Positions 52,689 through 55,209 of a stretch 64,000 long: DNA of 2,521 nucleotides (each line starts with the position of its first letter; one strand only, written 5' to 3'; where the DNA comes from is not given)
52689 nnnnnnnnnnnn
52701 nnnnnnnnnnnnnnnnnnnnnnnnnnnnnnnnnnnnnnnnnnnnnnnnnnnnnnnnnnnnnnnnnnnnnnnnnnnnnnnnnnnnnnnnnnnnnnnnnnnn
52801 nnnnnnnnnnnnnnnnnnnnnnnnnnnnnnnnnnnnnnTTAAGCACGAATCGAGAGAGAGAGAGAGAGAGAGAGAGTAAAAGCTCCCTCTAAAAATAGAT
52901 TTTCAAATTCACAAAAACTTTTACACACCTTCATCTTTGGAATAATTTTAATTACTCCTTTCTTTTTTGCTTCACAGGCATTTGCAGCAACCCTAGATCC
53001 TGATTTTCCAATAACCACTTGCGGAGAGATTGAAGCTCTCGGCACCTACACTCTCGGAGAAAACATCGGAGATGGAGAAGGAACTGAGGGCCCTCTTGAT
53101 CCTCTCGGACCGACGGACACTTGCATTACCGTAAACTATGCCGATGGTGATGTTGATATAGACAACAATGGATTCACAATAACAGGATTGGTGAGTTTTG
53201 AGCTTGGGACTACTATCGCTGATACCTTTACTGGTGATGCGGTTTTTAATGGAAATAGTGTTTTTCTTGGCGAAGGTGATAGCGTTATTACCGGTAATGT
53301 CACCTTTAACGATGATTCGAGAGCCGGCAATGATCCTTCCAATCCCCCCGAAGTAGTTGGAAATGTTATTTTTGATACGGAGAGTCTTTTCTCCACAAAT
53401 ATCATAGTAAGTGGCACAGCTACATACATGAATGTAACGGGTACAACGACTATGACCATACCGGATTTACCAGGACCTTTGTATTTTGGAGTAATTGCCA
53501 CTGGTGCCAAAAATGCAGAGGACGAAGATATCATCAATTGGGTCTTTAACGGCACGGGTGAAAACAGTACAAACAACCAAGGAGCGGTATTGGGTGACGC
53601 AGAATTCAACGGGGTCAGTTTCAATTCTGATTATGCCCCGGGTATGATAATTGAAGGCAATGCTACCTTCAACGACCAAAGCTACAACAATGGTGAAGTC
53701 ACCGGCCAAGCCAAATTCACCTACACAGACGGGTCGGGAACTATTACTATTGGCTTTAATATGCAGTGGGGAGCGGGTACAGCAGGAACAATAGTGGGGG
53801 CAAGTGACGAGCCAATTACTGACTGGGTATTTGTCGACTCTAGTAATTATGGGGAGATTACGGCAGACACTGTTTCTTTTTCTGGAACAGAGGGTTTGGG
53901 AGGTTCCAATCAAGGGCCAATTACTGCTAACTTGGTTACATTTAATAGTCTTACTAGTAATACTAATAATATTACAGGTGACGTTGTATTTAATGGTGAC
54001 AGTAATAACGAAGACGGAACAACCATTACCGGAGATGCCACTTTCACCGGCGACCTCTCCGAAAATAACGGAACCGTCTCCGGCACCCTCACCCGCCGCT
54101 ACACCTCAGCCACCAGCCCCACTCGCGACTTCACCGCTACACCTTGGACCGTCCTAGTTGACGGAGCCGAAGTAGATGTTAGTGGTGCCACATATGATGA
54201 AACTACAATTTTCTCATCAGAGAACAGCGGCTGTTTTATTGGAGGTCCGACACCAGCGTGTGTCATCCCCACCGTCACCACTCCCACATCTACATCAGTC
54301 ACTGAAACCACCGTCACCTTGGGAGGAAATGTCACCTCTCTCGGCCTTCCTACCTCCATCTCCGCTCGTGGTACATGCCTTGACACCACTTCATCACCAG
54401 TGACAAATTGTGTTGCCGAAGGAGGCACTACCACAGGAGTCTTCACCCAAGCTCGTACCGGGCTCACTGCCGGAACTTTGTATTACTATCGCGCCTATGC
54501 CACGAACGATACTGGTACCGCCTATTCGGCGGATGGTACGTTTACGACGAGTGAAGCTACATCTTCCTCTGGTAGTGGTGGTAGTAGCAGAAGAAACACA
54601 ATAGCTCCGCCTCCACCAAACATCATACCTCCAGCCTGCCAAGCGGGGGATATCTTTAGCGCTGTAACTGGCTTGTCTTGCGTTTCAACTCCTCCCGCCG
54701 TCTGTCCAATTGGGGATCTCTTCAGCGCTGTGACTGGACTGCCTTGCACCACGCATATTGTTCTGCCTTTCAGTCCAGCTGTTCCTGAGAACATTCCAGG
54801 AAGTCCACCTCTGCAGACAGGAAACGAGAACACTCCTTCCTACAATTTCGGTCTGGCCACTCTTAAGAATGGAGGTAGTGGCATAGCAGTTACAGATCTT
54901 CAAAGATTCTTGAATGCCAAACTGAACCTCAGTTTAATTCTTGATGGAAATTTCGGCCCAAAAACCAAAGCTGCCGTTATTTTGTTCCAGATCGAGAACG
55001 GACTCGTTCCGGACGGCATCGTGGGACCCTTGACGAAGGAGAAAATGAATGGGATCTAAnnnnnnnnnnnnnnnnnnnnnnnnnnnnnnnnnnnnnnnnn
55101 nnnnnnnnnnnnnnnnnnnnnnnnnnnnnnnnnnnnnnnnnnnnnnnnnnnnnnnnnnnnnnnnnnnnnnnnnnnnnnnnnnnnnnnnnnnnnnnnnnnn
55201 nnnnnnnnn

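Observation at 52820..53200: (GA)12 microsatellite at the 5' end of a secreted PG-binding surface protein: candidate slipped-strand phase-variation switch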

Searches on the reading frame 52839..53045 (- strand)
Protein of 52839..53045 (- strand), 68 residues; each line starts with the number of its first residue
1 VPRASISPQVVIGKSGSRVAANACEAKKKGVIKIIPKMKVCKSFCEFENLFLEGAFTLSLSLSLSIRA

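Call 24: list_cluster_members(proteins=[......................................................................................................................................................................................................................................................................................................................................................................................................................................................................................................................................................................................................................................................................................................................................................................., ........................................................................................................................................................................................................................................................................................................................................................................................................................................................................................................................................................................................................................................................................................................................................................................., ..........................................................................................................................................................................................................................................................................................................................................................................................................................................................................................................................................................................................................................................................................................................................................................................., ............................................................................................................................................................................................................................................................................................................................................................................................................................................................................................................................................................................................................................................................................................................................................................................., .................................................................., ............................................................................, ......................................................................, window:52842-53045:-, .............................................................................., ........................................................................])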
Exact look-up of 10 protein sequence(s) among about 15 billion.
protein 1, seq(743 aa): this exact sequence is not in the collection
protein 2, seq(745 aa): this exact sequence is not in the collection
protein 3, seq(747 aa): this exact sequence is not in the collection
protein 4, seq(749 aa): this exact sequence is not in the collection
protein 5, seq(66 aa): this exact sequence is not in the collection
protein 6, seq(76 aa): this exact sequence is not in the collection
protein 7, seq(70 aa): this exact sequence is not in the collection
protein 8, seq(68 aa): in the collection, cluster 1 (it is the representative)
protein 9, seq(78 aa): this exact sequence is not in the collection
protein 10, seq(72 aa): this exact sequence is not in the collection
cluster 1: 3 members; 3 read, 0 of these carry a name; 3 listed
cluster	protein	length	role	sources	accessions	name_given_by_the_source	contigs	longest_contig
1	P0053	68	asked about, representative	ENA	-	-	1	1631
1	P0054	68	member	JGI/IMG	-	-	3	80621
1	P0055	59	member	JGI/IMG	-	-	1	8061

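Call 26: find_encoding_contigs(protein=window:52839-53045:-, flank=1500, max_places=10)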
Protein window:52839-53045:- (68 aa): 1 contig read that carries it; 1 place shown.
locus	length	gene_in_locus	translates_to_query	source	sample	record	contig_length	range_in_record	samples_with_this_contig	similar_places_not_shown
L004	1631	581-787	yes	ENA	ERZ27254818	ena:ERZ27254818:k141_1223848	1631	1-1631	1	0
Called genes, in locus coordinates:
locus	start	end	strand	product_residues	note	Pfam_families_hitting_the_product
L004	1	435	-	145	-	?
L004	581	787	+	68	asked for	-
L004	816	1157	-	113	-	-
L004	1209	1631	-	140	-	?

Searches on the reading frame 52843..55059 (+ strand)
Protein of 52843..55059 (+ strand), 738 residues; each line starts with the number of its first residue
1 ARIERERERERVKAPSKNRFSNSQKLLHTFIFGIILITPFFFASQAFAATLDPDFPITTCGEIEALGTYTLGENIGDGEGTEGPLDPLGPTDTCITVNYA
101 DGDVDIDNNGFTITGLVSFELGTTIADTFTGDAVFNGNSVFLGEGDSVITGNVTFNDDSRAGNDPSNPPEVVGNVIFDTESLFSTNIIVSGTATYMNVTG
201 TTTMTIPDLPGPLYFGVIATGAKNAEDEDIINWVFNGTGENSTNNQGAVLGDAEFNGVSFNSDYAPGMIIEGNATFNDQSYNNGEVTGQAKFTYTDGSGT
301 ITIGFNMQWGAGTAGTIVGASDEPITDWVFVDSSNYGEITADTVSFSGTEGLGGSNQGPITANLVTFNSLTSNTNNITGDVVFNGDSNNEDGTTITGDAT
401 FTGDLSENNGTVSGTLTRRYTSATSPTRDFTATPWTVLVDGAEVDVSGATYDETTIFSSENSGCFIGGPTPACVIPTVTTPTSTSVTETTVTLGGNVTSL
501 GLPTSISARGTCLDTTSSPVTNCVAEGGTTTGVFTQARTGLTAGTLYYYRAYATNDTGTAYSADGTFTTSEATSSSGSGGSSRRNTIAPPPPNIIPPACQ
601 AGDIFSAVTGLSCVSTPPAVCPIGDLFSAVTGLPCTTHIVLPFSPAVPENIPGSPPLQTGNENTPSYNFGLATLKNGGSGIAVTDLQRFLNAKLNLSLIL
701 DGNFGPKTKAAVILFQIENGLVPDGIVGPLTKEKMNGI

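Call 5: find_encoding_contigs(protein=window:53188-55059:+, flank=3000, max_places=10)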
Protein window:53188-55059:+ (623 aa): no gene with exactly this product is on record in the collection.

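Call 6: search_protein_families(library=pfam, proteins=[window:52843-55059:+], max_evalue=0.1)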
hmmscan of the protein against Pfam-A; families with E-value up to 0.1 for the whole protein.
window:52843-55059:+ (738 aa): 2 families
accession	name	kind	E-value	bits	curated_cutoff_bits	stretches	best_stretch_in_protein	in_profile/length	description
PF01471.23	PG_binding_1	-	8.8e-13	48.7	23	1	681-735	3-57/57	Putative peptidoglycan binding domain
PF09374.15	PG_binding_3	-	0.01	16.4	24.6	0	682-712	2-31/76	Predicted Peptidoglycan domain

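Call 58: search_protein_families(library=phrogs, proteins=[window:52987-55059:+], max_evalue=0.01)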
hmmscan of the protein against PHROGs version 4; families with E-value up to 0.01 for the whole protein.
window:52987-55059:+ (690 aa): 6 families
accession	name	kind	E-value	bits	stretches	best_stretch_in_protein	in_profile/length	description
phrog_2649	-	lysis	6.5e-14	53.4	1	616-689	165-237/261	endolysin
phrog_1224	-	head and packaging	1.5e-09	38.6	1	624-687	2-64/438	endolysin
phrog_1493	-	lysis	3.1e-09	37.5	1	611-687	223-305/394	endolysin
phrog_1512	-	lysis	1.6e-06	29.3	1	620-687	172-242/314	endolysin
phrog_16428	-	lysis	4.3e-06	26.7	1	648-685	479-516/520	endolysin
phrog_6707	-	lysis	0.00056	19.9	1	632-683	185-238/311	endolysin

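Call 70: predict_structure(alignment_id=A4)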
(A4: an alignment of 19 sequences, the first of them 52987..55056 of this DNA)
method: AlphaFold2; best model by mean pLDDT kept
length: 690 residues; sequences in the alignment: 19
mean_pLDDT: 74.9   pTM: 0.56
mean pLDDT of the five models: 74.9, 74.3, 72.8, 71.0, 70.6
residues with pLDDT >= 90: 211; 70-90: 264; 50-70: 87; < 50: 128
segments of 3 or more residues with pLDDT < 50: 1-57, 527-570, 592-615
pLDDT, mean of each block of 10 residues (from residue 1): 33 31 33 34 42 46 65 75 84 75 87 76 88 68 89 89 64 90 90 76 91 79 92 89 89 85 84 93 91 94 82 97 95 95 95 90 93 75 82 83 87 80 67 76 88 65 88 78 83 91 80 88 65 34 37 30 36 63 63 38 33 55 85 92 91 89 93 93 90
secondary structure, 60 per line:
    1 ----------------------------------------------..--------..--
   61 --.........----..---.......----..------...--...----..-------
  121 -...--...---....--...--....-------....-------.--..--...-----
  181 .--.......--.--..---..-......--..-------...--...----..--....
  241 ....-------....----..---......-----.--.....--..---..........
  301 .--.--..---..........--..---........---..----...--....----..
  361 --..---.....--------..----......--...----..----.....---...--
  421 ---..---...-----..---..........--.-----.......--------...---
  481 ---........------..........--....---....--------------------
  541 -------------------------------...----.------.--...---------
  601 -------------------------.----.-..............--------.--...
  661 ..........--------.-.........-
elements in order (helices of 4 or more, strands of 3 or more residues): E63-71 E81-87 E100-102 E105-107 E122-124 E127-129 H133-136 E139-141 E144-147 E155-158 E173-175 E184-190 E204-209 E221-223 E226-228 E237-244 E252-255 E265-270 E279-283 E291-301 E312-321 E329-336 E346-348 E351-354 E368-372 E387-392 E395-397 E408-412 E416-418 E429-431 E442-451 E460-466 E475-477 E484-491 E498-507 E510-513 E517-520 E572-574 E589-591 H633-646 H658-670 H681-689

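Call 74: fold_search(model_id=the predicted structure, library=pdb)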
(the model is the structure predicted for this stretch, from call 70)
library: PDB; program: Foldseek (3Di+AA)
matches with E <= 10: 1568; with E <= 0.001: 0
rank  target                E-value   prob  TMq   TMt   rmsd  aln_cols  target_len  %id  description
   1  2xyc                  1.5e-03  1.00  0.12  0.28   3.4       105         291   18  CRYSTAL STRUCTURE OF NCAM2 IGIV-FN3I (released 2011-02-23)
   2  2doc_MODEL_1_A        2.0e-03  1.00  0.13  0.63   4.3       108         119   18  Solution structure of the Fibronectin type-III domain of human Neural cell adhesion molecule 2 (released 2006-10-28)
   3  5gzt_B                2.4e-03  0.80  0.10  0.07  19.7       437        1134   10  Crystal Structure of Chitinase ChiW from Paenibacillus sp. str. FPU-7 Reveals a Novel Type of Bacterial Cell-Surface-E (released 2016-12-28)
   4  1uem_MODEL_1_A        4.7e-03  1.00  0.12  0.60   4.5       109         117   28  Solution Structure of the First Fibronectin Type III domain of human KIAA1568 Protein (released 2003-11-19)
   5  7cg8_C                5.0e-03  1.00  0.12  0.72   4.1       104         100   13  Structure of the sensor domain (short construct) of the anti-sigma factor RsgI4 in Pseudobacteroides cellulosolvens (released 2021-06-30)
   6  8oq9_C                5.0e-03  1.00  0.11  0.61   5.2       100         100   18  Crystal structure of the titin domain Fn3-56 (released 2023-08-23)
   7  2jll                  5.2e-03  1.00  0.13  0.23   2.9       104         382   21  Crystal structure of NCAM2 IgIV-FN3II (released 2009-11-17)
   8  4yg8_A                5.2e-03  1.00  0.10  0.23   6.5       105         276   19  CRYSTAL STRUCTURE OF THE CHS5-CHS6 EXOMER CARGO ADAPTOR COMPLEX (released 2015-03-11)
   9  8oq9_B                5.7e-03  1.00  0.11  0.60   4.6       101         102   18  Crystal structure of the titin domain Fn3-56 (released 2023-08-23)
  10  4o00_B                5.9e-03  1.00  0.12  0.65   4.0       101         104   23  Crystal structure of the Titin A-band domain A3 (released 2014-12-24)
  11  8orl_B                5.9e-03  1.00  0.11  0.59   5.1       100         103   18  Crystal structure of the S23226G missense variant of titin domain Fn3-56 (released 2023-08-23)
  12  7y8i_C                5.9e-03  1.00  0.10  0.59   4.3        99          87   19  Crystal structure of sDscam FNIII3 domain, isoform alpha7 (released 2023-05-24)
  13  1x5x_MODEL_1_A        6.2e-03  1.00  0.13  0.65   5.3       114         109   18  Solution structure of the fibronectin type-III domain of human fibronectin type III domain containing protein  (released 2005-11-17)
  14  8orl_A                6.2e-03  1.00  0.11  0.59   5.1       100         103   18  Crystal structure of the S23226G missense variant of titin domain Fn3-56 (released 2023-08-23)
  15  7yq3_E                6.2e-03  0.47  0.12  0.11  18.9       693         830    8  human insulin receptor bound with A43 DNA aptamer and insulin (released 2022-11-09)
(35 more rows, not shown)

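Call 77: find_related_loci(query=window:52987-55056:+, collection=viral_contigs, flank=3000)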
Query window:52987-55056:+ (690 aa) in viral_contigs; peptide patterns used: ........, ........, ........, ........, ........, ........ (x = any residue, [..] = any of these).
2 stretches matched a pattern, but none encodes a relative of the query by tblastn (E <= 1e-3).

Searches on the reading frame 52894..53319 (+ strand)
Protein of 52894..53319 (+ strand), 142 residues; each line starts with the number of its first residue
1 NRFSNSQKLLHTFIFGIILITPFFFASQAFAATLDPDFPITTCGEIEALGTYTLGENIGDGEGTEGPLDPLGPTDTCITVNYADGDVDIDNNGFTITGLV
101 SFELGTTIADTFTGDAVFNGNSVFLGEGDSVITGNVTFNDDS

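Call 29: find_related_loci(query=A2, collection=metagenome_contigs, flank=4000)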
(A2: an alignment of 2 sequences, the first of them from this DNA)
Query A2 (142 aa) in metagenome_contigs; peptide patterns used: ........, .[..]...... (x = any residue, [..] = any of these).
232 stretches matched a pattern; 3 encode a relative of the query (tblastn E <= 1e-3); 3 distinct loci.
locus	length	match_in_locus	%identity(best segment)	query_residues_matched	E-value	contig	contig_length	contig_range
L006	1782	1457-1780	100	33-140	4e-69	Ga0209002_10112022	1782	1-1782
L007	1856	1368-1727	53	6-142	9e-33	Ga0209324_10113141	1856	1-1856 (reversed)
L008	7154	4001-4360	53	6-142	1e-32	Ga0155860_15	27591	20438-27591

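Call 37: search_protein_families(library=pfam, proteins=[L006:1012-1512:-], max_evalue=0.01)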
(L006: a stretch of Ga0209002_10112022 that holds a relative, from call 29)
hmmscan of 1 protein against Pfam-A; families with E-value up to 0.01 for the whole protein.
L006:1012-1512:- (166 aa): 1 family
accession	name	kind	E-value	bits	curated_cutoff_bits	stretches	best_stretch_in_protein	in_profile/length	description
PF02824.27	TGS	-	1.8e-18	66.7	22.2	1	78-137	1-60/60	TGS domain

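Call 41: find_homologous_proteins(query=A2, max_evalue=0.001)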
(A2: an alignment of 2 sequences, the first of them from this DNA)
Query A2 (2 sequences): 415 candidates shared short words with the query, none scored E <= 0.001.
